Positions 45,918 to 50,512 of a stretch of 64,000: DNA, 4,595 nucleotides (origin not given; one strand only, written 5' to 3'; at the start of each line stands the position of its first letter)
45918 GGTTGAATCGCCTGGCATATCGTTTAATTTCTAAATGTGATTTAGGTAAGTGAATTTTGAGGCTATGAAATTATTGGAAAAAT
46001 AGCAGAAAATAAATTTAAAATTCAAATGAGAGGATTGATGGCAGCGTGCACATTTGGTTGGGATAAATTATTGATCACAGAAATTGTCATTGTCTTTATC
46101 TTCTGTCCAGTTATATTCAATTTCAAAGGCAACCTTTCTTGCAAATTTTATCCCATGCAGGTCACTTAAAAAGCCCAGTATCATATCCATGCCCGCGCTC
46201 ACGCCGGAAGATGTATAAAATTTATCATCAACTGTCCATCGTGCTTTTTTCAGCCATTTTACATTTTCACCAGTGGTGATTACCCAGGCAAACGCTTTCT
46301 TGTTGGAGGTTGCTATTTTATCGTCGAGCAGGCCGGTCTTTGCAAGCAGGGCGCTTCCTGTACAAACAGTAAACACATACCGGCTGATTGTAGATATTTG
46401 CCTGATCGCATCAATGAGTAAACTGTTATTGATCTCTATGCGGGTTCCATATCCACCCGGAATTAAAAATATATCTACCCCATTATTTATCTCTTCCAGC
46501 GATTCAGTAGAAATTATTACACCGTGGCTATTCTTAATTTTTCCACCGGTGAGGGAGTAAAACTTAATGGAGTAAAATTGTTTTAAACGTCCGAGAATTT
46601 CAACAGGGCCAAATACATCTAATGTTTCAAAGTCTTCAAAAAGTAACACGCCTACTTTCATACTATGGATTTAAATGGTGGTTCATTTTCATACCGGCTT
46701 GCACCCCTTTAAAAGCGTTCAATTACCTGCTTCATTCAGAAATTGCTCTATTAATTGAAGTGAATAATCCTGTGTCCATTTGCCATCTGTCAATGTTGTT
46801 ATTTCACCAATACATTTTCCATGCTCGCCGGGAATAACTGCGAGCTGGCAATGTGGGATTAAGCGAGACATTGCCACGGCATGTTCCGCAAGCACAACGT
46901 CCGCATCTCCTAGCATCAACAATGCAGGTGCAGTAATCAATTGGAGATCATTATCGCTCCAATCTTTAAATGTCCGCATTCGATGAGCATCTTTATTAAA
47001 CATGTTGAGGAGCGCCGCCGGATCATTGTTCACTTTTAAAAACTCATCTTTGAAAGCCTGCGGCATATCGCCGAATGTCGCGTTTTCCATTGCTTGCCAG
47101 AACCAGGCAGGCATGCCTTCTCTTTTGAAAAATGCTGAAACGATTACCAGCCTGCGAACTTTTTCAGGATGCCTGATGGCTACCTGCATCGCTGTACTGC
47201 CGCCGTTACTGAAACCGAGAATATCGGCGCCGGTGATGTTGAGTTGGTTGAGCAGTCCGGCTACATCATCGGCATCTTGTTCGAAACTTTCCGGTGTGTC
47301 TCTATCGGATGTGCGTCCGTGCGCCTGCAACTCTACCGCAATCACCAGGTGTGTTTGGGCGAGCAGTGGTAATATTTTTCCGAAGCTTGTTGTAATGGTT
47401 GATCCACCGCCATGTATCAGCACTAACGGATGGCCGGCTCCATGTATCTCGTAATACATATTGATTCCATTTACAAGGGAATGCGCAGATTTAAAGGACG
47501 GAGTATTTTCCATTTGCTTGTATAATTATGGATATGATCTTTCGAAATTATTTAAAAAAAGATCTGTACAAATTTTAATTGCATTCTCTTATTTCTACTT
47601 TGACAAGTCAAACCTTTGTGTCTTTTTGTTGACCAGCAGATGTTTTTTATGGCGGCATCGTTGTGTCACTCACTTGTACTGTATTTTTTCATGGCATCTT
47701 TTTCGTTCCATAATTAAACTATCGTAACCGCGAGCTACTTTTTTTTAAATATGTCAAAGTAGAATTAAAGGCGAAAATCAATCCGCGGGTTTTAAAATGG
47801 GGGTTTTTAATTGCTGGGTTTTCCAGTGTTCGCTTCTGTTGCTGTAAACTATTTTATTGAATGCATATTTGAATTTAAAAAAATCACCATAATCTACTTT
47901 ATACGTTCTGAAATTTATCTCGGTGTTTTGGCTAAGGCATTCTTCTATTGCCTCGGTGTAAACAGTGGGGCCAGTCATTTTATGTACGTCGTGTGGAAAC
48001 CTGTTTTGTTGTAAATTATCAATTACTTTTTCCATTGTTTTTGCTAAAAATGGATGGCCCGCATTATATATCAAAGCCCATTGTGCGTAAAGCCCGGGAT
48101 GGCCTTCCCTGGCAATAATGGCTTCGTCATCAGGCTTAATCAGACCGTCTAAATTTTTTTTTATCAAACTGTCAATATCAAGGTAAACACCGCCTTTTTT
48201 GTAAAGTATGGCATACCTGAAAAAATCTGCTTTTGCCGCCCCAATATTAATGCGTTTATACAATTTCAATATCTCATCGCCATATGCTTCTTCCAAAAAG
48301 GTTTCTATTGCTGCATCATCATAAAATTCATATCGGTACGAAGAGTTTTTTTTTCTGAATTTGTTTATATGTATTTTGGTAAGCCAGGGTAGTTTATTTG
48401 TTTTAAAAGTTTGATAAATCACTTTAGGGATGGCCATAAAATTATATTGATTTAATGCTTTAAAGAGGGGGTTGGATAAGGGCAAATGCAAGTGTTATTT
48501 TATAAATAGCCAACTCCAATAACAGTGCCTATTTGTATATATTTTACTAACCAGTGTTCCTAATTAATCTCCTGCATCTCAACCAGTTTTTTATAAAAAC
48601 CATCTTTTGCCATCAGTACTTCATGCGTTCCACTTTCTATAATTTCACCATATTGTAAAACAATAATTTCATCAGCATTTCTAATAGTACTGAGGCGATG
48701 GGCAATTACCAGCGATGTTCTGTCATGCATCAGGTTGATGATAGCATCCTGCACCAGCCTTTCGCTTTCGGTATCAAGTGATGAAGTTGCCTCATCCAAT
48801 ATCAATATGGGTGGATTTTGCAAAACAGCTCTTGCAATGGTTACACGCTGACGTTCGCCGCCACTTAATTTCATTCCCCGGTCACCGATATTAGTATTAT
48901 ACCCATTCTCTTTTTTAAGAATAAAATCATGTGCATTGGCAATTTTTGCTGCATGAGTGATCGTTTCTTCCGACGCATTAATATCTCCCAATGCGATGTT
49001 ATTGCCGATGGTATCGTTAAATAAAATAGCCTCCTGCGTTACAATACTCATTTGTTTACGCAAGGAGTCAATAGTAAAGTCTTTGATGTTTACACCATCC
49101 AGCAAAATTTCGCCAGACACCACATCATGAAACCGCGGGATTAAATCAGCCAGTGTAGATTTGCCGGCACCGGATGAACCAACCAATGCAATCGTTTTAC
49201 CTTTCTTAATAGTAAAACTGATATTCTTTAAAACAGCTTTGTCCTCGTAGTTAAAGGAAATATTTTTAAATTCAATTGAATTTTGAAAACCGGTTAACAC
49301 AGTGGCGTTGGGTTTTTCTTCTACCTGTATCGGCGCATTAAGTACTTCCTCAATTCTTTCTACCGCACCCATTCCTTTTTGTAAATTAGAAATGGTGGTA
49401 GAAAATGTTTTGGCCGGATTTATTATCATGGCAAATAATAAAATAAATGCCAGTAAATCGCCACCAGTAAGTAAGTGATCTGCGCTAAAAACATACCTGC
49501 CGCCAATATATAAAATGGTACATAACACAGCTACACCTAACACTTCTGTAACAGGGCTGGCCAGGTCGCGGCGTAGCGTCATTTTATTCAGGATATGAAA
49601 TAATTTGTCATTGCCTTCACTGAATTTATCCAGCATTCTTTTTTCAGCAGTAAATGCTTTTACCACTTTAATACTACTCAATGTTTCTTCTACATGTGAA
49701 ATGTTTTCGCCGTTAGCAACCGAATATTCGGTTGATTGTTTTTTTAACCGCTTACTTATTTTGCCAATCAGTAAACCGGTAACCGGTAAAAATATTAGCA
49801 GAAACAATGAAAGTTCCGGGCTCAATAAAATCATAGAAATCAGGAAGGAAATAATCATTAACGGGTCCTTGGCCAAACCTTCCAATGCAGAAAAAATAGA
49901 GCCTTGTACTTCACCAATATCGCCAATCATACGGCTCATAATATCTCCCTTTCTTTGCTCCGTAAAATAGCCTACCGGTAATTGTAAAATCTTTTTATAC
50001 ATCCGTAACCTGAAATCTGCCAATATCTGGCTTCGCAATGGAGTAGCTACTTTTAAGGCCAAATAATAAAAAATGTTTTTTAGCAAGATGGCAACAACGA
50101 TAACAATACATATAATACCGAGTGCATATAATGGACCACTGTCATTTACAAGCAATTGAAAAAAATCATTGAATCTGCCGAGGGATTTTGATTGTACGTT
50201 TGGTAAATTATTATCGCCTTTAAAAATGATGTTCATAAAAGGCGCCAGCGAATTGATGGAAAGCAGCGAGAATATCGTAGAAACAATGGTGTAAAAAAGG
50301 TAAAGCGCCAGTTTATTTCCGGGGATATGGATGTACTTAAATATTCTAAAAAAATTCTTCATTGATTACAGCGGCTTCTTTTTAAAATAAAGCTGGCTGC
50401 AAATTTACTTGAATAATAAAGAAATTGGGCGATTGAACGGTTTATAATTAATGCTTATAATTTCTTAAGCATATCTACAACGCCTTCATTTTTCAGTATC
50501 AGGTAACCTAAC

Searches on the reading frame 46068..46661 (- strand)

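Call 73: search_protein_families(library=pfam, proteins=[window:46068-46661:-], max_evalue=0.0001)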
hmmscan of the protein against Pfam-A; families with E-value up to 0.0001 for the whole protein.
window:46068-46661:- (197 aa): 1 family
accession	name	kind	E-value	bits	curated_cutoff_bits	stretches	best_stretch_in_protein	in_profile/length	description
PF01965.30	DJ-1_PfpI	-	1e-19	71.4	26.6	1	1-165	1-163/165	DJ-1/PfpI family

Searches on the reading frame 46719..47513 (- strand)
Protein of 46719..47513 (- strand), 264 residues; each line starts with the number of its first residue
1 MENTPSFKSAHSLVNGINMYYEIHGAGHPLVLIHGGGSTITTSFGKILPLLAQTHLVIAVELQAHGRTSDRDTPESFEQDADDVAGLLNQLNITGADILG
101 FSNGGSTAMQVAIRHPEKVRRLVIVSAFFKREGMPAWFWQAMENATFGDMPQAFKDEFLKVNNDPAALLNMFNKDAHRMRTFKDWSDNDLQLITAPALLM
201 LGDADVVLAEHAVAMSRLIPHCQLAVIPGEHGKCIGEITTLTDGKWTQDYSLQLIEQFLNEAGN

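Call 73: search_protein_families(library=pfam, proteins=[window:46719-47513:-], max_evalue=0.0001)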
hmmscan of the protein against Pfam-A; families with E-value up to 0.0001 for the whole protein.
window:46719-47513:- (264 aa): 3 families
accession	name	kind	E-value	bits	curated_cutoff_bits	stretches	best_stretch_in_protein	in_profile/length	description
PF00561.26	Abhydrolase_1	-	9.7e-17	61.9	25.8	1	29-169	2-139/245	alpha/beta hydrolase fold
PF12697.13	Abhydrolase_6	-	1.7e-13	52.2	26.3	1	30-229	1-201/217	Alpha/beta hydrolase family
PF12146.15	Hydrolase_4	-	8.4e-12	45.3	27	1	30-228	7-228/239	Serine aminopeptidase, S33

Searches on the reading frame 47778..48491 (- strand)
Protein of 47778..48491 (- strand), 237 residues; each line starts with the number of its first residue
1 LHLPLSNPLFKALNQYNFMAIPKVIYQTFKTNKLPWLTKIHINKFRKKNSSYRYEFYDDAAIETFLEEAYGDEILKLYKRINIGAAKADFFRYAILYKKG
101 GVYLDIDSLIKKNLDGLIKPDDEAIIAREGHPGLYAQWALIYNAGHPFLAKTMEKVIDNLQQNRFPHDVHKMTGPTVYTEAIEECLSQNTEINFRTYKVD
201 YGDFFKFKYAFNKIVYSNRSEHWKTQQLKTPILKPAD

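Call 73: search_protein_families(library=pfam, proteins=[window:47778-48491:-], max_evalue=0.0001)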
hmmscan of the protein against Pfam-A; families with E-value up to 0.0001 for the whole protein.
window:47778-48491:- (237 aa): 2 families
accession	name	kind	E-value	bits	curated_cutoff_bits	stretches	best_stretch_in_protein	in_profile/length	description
PF04488.21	Gly_transf_sug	-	1.2e-15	58.4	23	1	41-118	7-87/93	Glycosyltransferase sugar-binding region containing DXD motif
PF12919.13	TcdA_TcdB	-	9.6e-05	22.2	23.6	0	43-109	129-195/382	TcdA/TcdB catalytic glycosyltransferase domain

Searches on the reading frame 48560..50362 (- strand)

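Call 73: search_protein_families(library=pfam, proteins=[window:48560-50362:-], max_evalue=0.0001)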
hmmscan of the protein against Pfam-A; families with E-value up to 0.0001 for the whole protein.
window:48560-50362:- (600 aa): 4 families
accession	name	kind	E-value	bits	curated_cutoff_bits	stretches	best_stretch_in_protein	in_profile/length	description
PF00664.28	ABC_membrane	-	7.8e-43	147.5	28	1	19-316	2-273/274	ABC transporter transmembrane region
PF00005.33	ABC_tran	-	7.2e-33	114.5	25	1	378-527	1-137/137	ABC transporter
PF02463.25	SMC_N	-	1.6e-06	28.2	40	1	266-569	135-211/220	RecF/RecN/SMC N terminal domain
PF03193.22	RsgA_GTPase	-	4.3e-05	23.8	30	1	358-408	77-126/174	RsgA GTPase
